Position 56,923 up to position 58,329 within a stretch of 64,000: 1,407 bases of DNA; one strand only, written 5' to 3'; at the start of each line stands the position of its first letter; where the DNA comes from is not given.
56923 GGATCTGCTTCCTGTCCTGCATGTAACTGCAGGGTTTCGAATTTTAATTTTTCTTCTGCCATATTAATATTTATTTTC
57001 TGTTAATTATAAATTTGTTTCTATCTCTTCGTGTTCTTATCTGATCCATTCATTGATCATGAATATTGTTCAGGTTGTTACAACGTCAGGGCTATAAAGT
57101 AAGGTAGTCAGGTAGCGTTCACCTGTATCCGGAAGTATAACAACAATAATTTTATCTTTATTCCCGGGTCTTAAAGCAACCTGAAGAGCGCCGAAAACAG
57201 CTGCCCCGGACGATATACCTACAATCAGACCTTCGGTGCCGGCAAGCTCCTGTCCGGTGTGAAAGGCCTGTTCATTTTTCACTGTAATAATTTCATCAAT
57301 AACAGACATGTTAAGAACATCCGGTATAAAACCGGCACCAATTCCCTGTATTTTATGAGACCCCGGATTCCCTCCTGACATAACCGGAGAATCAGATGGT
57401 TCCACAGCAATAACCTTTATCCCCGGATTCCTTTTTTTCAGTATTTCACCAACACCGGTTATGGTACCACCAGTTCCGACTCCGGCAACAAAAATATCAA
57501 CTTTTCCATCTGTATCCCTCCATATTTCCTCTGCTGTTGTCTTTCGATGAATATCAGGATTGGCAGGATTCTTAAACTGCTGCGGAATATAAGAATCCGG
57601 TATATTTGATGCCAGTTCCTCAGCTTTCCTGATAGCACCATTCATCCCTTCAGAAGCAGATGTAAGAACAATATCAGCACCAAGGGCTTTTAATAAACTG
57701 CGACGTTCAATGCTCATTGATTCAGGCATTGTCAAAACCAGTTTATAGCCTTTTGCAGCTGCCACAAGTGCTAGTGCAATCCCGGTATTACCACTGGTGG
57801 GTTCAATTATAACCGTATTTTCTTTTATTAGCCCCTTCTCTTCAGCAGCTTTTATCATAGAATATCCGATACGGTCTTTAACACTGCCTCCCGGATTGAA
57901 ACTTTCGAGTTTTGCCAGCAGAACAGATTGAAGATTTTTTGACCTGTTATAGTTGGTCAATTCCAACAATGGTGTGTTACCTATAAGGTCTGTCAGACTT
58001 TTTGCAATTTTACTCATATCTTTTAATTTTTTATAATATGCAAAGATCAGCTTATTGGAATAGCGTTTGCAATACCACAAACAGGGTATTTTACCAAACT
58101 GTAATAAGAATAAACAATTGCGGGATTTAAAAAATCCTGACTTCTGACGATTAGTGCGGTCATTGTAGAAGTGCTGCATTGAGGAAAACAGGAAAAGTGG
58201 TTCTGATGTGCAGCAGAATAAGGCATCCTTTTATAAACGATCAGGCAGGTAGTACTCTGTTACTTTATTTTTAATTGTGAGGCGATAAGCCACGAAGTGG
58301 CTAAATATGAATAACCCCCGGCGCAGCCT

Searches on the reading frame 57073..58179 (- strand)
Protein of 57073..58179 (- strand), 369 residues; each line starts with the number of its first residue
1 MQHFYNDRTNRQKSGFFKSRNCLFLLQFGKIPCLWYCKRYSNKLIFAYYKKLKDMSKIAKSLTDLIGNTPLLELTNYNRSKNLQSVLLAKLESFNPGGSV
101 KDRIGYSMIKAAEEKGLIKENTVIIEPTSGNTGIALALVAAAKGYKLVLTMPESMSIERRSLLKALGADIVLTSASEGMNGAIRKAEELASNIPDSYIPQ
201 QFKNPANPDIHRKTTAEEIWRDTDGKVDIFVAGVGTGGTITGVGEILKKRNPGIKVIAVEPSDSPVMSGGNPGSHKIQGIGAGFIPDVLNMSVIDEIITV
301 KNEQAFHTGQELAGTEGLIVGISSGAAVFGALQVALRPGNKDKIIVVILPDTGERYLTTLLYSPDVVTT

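Call 10: search_protein_families(library=pfam, proteins=[window:57073-58179:-], max_evalue=0.01)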
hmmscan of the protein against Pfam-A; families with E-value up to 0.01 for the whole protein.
window:57073-58179:- (369 aa): 1 family
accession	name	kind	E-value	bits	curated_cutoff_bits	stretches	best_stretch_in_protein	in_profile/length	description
PF00291.31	PALP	-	1.8e-76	257.7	35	1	63-350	2-294/295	Pyridoxal-phosphate dependent enzyme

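Call 13: search_protein_families(library=ncbifam, proteins=[window:57073-58017:-], max_evalue=10)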
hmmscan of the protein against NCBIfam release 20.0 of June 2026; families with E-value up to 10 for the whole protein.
window:57073-58017:- (315 aa): 44 families (the best 25 are shown)
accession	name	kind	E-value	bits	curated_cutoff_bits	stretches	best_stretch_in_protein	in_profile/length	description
TIGR01139.1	cysK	equivalog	6.9e-139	462.2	350.95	1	9-308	2-298/298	cysteine synthase A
TIGR01136.1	cysKM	subfamily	4.4e-134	446.5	344.15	1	9-308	2-299/299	cysteine synthase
NF007989.0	PRK10717.1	equivalog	4.7e-100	334.9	387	1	1-308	1-318/334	cysteine synthase A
TIGR01137.1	cysta_beta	equivalog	2.1e-99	333.3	510.25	1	5-307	2-310/457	cystathionine beta-synthase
TIGR01138.1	cysM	equivalog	5.8e-90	301.8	394.2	1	8-308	2-290/290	cysteine synthase B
NF008735.0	PRK11761.1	equivalog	6.9e-89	298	413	1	6-309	4-295/296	cysteine synthase CysM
TIGR03945.1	PLP_SbnA_fam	equivalog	3.2e-72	243.2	349.95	1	9-309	2-300/304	2,3-diaminopropionate biosynthesis protein SbnA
NF053679.1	CysteaSynCapA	equivalog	8.1e-69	231.9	600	1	3-306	5-318/329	cysteate synthase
NF052478.1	CystDsulMYC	equivalog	5.3e-24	85.2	600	1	32-306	38-324/354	L-cysteine desulfhydrase Cds1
NF005292.0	PRK06815.1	equivalog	1.6e-18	66.9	371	1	6-282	13-292/320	threonine/serine dehydratase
TIGR01127.1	ilvA_1Cterm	equivalog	2.7e-18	66.1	378.75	1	26-214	10-190/380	threonine ammonia-lyase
NF006094.0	PRK08246.1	subfamily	5.8e-18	65.3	331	1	3-215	12-208/310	serine/threonine dehydratase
TIGR01124.1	ilvA_2Cterm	equivalog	1.2e-17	63.7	411.3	1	13-215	16-209/499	threonine ammonia-lyase, biosynthetic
NF006674.0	PRK09224.1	subfamily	7.2e-17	61.3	577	1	11-215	22-217/508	threonine ammonia-lyase IlvA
NF009130.0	PRK12483.1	subfamily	3.9e-16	58.7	801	1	10-215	33-229/521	threonine ammonia-lyase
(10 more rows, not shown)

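Call 15: find_encoding_contigs(protein=window:57073-58017:-, flank=6000, max_places=8)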
Protein window:57073-58017:- (315 aa): no gene with exactly this product is on record in the collection.
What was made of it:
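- Tried and rejected: An exact look-up of the window's CysK protein found no record (call 15).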
